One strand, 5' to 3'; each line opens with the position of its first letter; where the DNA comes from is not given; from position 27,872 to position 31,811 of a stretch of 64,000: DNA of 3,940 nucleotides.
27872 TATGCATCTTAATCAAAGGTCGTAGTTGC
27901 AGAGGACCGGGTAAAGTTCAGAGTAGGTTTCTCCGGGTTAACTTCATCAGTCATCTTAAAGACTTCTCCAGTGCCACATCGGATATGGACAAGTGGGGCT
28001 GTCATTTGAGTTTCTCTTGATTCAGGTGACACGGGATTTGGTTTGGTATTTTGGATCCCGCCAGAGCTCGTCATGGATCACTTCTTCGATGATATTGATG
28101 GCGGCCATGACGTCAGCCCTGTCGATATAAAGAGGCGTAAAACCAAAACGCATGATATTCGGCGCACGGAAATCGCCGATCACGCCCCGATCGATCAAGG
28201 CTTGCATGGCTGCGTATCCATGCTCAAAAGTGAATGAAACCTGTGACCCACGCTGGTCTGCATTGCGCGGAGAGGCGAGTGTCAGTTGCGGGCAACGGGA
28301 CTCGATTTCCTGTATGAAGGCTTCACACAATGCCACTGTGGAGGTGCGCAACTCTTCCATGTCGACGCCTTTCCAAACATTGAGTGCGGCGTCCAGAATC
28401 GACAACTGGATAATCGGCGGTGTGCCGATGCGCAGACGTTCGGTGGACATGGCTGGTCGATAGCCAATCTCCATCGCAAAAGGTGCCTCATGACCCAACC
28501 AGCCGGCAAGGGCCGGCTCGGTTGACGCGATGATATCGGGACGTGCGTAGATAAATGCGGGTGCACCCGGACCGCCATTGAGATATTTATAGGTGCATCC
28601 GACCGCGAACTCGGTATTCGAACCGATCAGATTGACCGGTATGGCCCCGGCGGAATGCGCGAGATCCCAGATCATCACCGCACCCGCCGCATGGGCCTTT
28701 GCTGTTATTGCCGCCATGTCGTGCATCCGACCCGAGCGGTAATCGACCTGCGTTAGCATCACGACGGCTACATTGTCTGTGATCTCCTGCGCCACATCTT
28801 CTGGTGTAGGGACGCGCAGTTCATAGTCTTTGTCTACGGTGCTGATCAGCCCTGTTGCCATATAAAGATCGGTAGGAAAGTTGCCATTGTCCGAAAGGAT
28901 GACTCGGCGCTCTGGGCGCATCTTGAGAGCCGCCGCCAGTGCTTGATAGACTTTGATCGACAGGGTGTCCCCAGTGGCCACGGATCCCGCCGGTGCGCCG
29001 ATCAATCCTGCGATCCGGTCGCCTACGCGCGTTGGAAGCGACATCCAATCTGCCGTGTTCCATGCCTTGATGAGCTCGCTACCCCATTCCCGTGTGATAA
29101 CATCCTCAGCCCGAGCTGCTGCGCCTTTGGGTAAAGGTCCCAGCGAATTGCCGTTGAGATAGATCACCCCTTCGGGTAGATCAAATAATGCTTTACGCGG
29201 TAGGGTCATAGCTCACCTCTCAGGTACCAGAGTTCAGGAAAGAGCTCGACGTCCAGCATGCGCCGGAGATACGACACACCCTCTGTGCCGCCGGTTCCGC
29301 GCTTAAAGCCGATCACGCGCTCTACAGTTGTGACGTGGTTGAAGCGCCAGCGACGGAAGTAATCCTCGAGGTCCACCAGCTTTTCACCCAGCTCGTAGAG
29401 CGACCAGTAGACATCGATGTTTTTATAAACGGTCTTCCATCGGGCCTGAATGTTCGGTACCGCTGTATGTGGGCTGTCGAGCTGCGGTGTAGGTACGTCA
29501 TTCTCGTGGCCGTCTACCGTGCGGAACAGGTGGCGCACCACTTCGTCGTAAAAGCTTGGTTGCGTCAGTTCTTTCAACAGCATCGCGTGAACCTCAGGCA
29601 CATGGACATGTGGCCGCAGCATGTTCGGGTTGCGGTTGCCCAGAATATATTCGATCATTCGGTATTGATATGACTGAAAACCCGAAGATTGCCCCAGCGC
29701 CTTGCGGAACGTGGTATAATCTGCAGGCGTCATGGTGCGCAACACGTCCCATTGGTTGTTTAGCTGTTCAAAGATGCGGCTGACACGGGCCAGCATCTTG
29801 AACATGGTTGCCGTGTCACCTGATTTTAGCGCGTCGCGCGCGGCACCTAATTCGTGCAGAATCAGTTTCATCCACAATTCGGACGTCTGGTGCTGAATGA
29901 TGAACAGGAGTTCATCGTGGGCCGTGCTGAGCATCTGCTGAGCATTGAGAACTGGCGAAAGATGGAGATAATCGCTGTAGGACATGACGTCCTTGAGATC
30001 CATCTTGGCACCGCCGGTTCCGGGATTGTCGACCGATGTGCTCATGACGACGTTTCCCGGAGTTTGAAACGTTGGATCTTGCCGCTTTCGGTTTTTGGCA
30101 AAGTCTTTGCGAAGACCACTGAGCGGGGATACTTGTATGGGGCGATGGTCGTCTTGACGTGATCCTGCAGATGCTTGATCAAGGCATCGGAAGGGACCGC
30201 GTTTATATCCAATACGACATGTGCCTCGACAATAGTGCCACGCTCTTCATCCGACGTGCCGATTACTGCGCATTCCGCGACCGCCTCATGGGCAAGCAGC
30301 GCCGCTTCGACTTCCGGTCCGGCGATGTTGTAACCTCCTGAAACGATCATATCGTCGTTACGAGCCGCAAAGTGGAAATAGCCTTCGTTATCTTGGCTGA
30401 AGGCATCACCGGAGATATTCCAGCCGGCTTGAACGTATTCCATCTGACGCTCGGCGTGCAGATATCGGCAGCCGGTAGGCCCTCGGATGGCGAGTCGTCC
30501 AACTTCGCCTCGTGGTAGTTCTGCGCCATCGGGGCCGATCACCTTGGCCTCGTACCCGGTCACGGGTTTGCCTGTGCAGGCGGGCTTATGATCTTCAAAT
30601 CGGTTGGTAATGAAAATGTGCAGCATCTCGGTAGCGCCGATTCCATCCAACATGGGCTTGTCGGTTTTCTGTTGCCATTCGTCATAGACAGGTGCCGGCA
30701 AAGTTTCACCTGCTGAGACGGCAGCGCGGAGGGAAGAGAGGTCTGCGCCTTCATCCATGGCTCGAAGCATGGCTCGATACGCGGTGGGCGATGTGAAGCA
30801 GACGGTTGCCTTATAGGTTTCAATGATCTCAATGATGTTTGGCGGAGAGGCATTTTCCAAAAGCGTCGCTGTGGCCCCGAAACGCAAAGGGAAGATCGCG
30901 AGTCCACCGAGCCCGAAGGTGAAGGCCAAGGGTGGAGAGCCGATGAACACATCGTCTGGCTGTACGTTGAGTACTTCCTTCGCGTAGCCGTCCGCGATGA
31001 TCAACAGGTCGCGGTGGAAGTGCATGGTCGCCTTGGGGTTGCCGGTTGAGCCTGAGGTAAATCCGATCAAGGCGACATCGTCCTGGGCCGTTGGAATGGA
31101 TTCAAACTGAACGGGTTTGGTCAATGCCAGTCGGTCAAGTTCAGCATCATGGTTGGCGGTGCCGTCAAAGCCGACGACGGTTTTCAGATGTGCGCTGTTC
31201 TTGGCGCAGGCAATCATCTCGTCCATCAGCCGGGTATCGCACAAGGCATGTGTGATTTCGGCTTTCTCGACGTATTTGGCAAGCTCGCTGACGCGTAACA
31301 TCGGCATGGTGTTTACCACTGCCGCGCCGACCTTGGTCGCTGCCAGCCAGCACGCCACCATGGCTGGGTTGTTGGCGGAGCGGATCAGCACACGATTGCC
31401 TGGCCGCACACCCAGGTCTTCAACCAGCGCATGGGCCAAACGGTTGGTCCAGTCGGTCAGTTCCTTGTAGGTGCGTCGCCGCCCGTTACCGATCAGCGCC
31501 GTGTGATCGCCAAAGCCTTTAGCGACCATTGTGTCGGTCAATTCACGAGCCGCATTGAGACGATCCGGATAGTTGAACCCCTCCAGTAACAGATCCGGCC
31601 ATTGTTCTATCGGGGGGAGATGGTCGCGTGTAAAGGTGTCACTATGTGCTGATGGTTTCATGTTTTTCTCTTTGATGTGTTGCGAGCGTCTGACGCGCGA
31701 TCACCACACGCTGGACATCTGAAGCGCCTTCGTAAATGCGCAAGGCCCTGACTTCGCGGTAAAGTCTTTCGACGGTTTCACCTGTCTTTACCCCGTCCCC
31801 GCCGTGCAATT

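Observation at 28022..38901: Single overlap-coupled operon joining tryptophan-to-anthranilate enzymes with a CoA-dependent 2-aminobenzoyl-CoA pathway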

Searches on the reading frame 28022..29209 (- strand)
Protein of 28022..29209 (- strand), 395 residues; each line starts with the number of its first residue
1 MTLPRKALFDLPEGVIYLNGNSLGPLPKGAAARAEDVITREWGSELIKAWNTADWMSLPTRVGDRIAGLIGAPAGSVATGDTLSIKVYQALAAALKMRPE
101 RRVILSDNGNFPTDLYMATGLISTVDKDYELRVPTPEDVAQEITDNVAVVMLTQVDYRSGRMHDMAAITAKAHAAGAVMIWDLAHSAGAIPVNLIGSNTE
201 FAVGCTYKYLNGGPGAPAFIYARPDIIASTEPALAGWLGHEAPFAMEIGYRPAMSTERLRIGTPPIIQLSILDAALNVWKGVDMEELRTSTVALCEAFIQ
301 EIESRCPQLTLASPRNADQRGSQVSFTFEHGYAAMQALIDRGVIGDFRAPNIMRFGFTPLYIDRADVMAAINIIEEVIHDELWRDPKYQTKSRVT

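Call 3: search_protein_families(library=pfam, proteins=[window:28022-29209:-])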
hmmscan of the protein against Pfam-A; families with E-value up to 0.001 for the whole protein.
window:28022-29209:- (395 aa): 3 families
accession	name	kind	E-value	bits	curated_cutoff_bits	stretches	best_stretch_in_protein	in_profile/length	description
PF22580.2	KYNU_C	-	3.7e-33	113.8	27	1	287-373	1-89/90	Kynureninase C-terminal domain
PF00266.25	Aminotran_5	-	3e-18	66.4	21.5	1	132-332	125-320/371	Aminotransferase class-V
PF01041.23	DegT_DnrJ_EryC1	-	9.2e-05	22.3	19.8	1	91-189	56-152/360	DegT/DnrJ/EryC1/StrS aminotransferase family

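Call 4: search_protein_families(library=ncbifam, proteins=[window:28022-29209:-])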
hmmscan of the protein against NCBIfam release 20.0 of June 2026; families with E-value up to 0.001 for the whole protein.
window:28022-29209:- (395 aa): 16 families
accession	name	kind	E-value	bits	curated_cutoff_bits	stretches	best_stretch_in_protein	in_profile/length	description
TIGR01814.1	kynureninase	equivalog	1.1e-83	281.4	246.4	1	9-379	17-400/400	kynureninase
TIGR01979.1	sufS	subfamily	7.5e-15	54.7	475.1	1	137-332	150-340/403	SufS family cysteine desulfurase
TIGR01977.1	am_tr_V_EF2568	hypoth_equivalog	4.6e-09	35.8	377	1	135-330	126-313/376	cysteine desulfurase family protein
NF008126.0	PRK10874.1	equivalog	8.6e-09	35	607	1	132-303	146-313/401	cysteine desulfurase CsdA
NF040779.1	Sec_lyase_SclA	exception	2.5e-08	33.2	525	1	135-327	125-310/378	selenocysteine lyase SclA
TIGR03392.1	FeS_syn_CsdA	equivalog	5.5e-08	32.4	493.6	1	132-302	143-309/398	cysteine desulfurase CsdA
NF006810.0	PRK09331.1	subfamily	1.8e-07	30.3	301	1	137-210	151-224/397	Sep-tRNA:Cys-tRNA synthetase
TIGR03301.1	PhnW-AepZ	equivalog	2.6e-07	30.3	360.8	1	130-231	107-209/355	2-aminoethylphosphonate aminotransferase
TIGR01976.1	am_tr_V_VC1184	hypoth_equivalog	2.6e-06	27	352.35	1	65-250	69-259/401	cysteine desulfurase-like protein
TIGR04343.1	egtE_PLP_lyase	equivalog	2.1e-05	23.5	400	1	128-239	125-233/370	ergothioneine biosynthesis PLP-dependent enzyme EgtE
NF010006.0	PRK13479.1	equivalog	2.4e-05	23.6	296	1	98-229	78-213/369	2-aminoethylphosphonate--pyruvate transaminase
NF041166.1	f2_encap_cargo1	exception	2.8e-05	23.4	800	1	139-333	379-565/623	family 2A encapsulin nanocompartment cargo protein cysteine desulfurase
TIGR02326.1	transamin_PhnW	equivalog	7.3e-05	22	400.8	1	84-230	64-212/363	2-aminoethylphosphonate--pyruvate transaminase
NF006791.0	PRK09295.1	equivalog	8.5e-05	21.8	661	1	137-316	155-330/406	cysteine desulfurase SufS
TIGR02539.1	SepCysS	equivalog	9.6e-05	21.6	365.25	1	137-210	137-210/370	O-phospho-L-seryl-tRNA:Cys-tRNA synthase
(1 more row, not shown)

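Call 85: search_solved_structures(query=window:28022-29209:-, max_evalue=1e-20, show_alignments=1)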
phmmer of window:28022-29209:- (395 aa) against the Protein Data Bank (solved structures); distinct sequences matched with E-value up to 1e-20: 4.
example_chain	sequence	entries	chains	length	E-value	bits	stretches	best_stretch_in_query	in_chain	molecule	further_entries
1qz9_A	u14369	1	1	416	2.3e-124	418.3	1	4-395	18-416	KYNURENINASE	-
7s3v_A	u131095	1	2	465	5.3e-40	140.6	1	8-378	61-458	Kynureninase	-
3e9k_A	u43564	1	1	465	2e-35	125.6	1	8-378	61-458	Kynureninase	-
2hzp_A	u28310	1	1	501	2.7e-35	125.2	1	8-378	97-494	Kynureninase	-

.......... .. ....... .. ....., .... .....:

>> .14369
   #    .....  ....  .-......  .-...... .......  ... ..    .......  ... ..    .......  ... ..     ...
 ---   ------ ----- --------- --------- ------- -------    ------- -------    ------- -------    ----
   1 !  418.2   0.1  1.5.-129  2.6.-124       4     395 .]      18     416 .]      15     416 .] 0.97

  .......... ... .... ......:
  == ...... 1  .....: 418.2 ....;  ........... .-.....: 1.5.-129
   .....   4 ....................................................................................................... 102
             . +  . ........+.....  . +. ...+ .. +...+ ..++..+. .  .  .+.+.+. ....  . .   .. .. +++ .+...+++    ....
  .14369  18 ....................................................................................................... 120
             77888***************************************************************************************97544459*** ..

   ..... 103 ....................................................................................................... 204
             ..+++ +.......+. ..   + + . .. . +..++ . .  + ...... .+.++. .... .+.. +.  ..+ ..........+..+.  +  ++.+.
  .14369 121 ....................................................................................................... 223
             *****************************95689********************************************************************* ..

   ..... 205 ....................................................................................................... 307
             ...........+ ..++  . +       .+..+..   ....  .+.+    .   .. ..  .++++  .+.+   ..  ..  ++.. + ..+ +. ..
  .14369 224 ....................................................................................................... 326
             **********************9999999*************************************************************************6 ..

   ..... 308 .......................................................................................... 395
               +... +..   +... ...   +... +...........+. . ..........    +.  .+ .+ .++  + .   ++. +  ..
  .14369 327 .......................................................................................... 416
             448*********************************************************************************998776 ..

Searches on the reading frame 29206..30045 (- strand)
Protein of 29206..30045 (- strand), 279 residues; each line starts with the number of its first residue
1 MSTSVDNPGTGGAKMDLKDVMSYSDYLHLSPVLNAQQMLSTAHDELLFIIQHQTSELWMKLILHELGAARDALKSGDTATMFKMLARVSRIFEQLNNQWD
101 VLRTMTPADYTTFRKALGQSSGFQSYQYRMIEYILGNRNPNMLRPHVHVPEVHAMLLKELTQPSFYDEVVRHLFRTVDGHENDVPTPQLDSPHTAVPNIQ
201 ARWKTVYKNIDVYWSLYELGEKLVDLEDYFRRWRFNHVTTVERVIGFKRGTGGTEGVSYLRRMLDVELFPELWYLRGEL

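Call 3: search_protein_families(library=pfam, proteins=[window:29206-30045:-])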
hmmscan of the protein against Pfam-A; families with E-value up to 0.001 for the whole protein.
window:29206-30045:- (279 aa): 1 family
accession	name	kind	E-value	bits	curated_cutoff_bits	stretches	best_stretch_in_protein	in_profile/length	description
PF03301.18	Trp_dioxygenase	-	7e-70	236.5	34.9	2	19-141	12-145/346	Tryptophan 2,3-dioxygenase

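Call 4: search_protein_families(library=ncbifam, proteins=[window:29206-30045:-])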
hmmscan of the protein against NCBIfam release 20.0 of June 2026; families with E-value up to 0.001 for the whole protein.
window:29206-30045:- (279 aa): 1 family
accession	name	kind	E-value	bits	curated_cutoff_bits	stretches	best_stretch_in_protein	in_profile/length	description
TIGR03036.1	trp_2_3_diox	equivalog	3.1e-114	380.8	390.7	1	16-279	1-264/264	tryptophan 2,3-dioxygenase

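Call 84: search_solved_structures(query=window:29206-30045:-, max_evalue=1e-10, show_alignments=2)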
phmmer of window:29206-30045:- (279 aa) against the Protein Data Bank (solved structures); distinct sequences matched with E-value up to 1e-10: 15.
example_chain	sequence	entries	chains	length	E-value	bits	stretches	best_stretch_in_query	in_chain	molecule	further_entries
2nox_A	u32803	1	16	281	6.3e-101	340.3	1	8-279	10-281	Tryptophan 2,3-dioxygenase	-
2nw7_A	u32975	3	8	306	1.5e-71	244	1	12-276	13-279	Tryptophan 2,3-dioxygenase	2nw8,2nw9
7p46_A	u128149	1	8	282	1.9e-70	240.4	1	12-276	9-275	Tryptophan 2,3-dioxygenase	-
3e08_A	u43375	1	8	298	2.2e-70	240.1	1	12-276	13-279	Tryptophan 2,3-dioxygenase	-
3bk9_A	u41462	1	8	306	3.3e-70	239.6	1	12-276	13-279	Tryptophan 2,3-dioxygenase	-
1yw0_A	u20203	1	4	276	7.5e-70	238.4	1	23-276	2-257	tryptophan 2,3-dioxygenase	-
4pw8_A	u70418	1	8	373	1.1e-33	119.8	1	12-138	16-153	Tryptophan 2,3-dioxygenase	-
5ti9_A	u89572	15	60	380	1.2e-33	119.7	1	12-138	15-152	Tryptophan 2,3-dioxygenase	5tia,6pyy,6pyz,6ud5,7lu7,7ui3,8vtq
6vbn_A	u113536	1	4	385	1.2e-33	119.6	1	12-138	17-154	Tryptophan 2,3-dioxygenase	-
6a4i_A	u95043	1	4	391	1.3e-33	119.6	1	12-138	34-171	Tryptophan 2,3-dioxygenase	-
9ezj_A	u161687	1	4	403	1.4e-33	119.4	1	12-138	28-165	Tryptophan 2,3-dioxygenase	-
8qv7_A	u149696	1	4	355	8.9e-33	116.8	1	22-138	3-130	Tryptophan 2,3-dioxygenase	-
8r5q_A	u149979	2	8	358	9.2e-33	116.8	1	22-138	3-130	Tryptophan 2,3-dioxygenase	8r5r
4hka_A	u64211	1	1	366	1.3e-30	109.7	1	23-144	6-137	Tryptophan 2,3-dioxygenase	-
9esd_A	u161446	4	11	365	1.3e-30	109.7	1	23-144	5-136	Tryptophan 2,3-dioxygenase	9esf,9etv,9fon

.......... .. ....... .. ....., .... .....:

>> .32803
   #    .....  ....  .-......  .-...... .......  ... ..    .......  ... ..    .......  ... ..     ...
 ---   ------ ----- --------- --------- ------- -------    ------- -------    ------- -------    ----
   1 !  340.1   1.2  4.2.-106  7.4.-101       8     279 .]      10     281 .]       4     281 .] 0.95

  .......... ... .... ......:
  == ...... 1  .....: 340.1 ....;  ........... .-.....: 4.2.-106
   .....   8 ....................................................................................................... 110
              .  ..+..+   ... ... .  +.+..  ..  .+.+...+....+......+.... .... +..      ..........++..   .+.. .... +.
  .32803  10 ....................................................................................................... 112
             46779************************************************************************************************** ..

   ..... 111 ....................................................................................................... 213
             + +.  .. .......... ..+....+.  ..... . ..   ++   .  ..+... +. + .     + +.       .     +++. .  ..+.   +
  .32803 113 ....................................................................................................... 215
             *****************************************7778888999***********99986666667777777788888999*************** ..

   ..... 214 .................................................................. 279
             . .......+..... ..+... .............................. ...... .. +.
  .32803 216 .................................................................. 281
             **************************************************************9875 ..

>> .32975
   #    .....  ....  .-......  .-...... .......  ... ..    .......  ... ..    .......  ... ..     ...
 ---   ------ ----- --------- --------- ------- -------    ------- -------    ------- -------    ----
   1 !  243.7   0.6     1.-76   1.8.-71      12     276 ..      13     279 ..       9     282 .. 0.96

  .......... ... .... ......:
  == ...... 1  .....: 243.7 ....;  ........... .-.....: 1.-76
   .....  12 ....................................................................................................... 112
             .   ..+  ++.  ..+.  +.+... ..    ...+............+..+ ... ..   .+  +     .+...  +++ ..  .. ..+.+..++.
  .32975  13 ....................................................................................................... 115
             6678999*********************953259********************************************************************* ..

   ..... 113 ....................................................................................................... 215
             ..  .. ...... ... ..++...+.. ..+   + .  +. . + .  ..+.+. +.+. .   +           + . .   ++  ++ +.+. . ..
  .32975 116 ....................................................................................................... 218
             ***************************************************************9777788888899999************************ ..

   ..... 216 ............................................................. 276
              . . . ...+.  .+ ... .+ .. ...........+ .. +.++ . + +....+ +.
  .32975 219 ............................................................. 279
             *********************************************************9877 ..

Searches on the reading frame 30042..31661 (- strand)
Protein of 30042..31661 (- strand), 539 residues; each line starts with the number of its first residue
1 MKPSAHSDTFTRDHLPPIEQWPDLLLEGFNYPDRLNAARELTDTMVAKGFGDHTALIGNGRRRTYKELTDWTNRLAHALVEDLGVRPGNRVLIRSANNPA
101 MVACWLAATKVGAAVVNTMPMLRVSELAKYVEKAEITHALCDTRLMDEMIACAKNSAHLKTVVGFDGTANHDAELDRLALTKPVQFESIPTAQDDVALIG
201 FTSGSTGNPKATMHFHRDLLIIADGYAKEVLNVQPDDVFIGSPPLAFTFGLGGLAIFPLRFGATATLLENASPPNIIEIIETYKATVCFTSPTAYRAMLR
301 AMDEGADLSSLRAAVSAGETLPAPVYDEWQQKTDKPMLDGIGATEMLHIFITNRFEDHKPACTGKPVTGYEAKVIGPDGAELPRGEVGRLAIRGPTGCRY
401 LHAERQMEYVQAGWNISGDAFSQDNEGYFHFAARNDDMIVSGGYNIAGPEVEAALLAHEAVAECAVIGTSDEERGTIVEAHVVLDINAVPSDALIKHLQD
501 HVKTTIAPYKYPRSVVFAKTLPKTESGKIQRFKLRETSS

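Call 3: search_protein_families(library=pfam, proteins=[window:30042-31661:-])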
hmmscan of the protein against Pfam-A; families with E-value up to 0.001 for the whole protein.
window:30042-31661:- (539 aa): 2 families
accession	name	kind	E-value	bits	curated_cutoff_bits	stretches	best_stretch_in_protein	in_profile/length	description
PF00501.34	AMP-binding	-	8.8e-74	249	29.9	1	47-396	5-378/384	AMP-binding enzyme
PF13193.12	AMP-binding_C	-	1.8e-22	80.5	24.5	1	450-528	1-76/76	AMP-binding enzyme C-terminal domain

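Call 4: search_protein_families(library=ncbifam, proteins=[window:30042-31661:-])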
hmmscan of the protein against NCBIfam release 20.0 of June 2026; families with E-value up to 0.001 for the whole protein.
window:30042-31661:- (539 aa): 102 families (the best 25 are shown)
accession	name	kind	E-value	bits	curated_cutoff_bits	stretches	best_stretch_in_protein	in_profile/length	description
TIGR02262.1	benz_CoA_lig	subfamily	1.7e-107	360.2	375.25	1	34-536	2-507/508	benzoate-CoA ligase family protein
NF004837.0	PRK06187.1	subfamily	1.6e-93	313.8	476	1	47-537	18-521/531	long-chain-fatty-acid--CoA ligase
NF047394.1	AcylCoAsynMbcS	equivalog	1.4e-89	301.1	850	1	58-537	37-519/525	acyl-CoA synthetase MbcS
NF053567.1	HBDA_AROS1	equivalog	1.8e-86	290.6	1000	1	34-536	11-517/523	3-hydroxybenzoate--CoA ligase HbdA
NF006182.0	PRK08316.1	subfamily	2e-78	264.1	663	1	48-537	22-516/523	fatty acyl-CoA synthetase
NF003313.0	PRK04319.1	equivalog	4.1e-78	263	729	1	33-535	41-558/574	acetate--CoA ligase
NF006181.0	PRK08314.1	subfamily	1e-71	241.9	705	2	181-537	191-553/563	long-chain-fatty-acid--CoA ligase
NF004114.0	PRK05605.1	equivalog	1.3e-66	225.2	766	2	189-536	216-567/575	long-chain-fatty-acid--CoA ligase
NF005702.0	PRK07514.1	subfamily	3.2e-65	220.4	558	1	57-537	24-499/506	malonyl-CoA synthase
NF005307.0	PRK06839.1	equivalog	3.9e-63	213.8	748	1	52-536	17-491/496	o-succinylbenzoate--CoA ligase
NF004758.0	PRK06087.1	equivalog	1.8e-61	208.2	736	1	47-536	34-533/548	medium-chain fatty-acid--CoA ligase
NF001208.0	PRK00174.1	subfamily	2.8e-61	207.6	657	2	133-536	202-618/649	acetate--CoA ligase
TIGR02188.1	Ac_CoA_lig_AcsA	equivalog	1.1e-60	205.6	724.95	1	34-536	55-603/629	acetate--CoA ligase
TIGR03208.1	cyc_hxne_CoA_lg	equivalog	1.7e-60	205.3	792.3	1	58-536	49-538/538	cyclohexanecarboxylate-CoA ligase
NF005801.1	PRK07656.1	equivalog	3.1e-60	204.3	657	1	46-535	10-500/500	FadD3 family acyl-CoA ligase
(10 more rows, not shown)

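Call 18: search_solved_structures(query=window:30042-31661:-, max_evalue=1e-30)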
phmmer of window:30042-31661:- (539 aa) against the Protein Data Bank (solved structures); distinct sequences matched with E-value up to 1e-30: 72 (the best 60 are shown).
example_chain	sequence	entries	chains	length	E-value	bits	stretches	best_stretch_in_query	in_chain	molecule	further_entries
4wv3_A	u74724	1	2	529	1.6e-86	294.2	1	52-537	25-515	Anthranilate-CoA ligase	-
2v7b_A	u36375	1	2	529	2.6e-73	250.6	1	53-536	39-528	BENZOATE-COENZYME A LIGASE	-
4eat_A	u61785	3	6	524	1.4e-71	244.8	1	32-536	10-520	Benzoate-coenzyme A ligase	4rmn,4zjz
4rlf_A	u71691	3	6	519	1.4e-71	244.8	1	32-536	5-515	Benzoate-coenzyme A ligase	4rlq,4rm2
4rm3_A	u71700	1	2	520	1.4e-71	244.8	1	32-536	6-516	Benzoate-coenzyme A ligase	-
6m2o_A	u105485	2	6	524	1.8e-69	237.9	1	32-536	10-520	Benzoate-coenzyme A ligase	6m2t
6m2u_A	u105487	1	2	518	1.8e-69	237.9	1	32-536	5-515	Benzoate-coenzyme A ligase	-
3etc_A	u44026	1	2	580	3e-56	194.3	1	57-536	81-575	AMP-binding protein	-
9g79_B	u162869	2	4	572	6e-56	193.3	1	33-535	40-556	Acetyl-coenzyme A synthetase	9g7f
4gxq_A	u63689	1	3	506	2.8e-53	184.5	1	60-537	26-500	Malonyl CoA synthetase, Benzoate-CoA ligase Chimeric protein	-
8wev_A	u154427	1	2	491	1e-51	179.3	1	54-535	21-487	Feruloyl-CoA Synthetase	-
8weu_A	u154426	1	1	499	1.1e-51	179.3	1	54-535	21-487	Fatty-acyl-CoA synthase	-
4gxr_A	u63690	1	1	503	9.1e-51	176.2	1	60-537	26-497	Malonyl CoA synthetase, Benzoate-CoA ligase Chimeric protein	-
4fuq_A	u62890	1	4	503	2.5e-50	174.7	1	60-537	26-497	Malonyl CoA synthetase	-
8biq_D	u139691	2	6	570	7.3e-50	173.2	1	34-536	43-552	4-hydroxybutyrate--CoA ligase 1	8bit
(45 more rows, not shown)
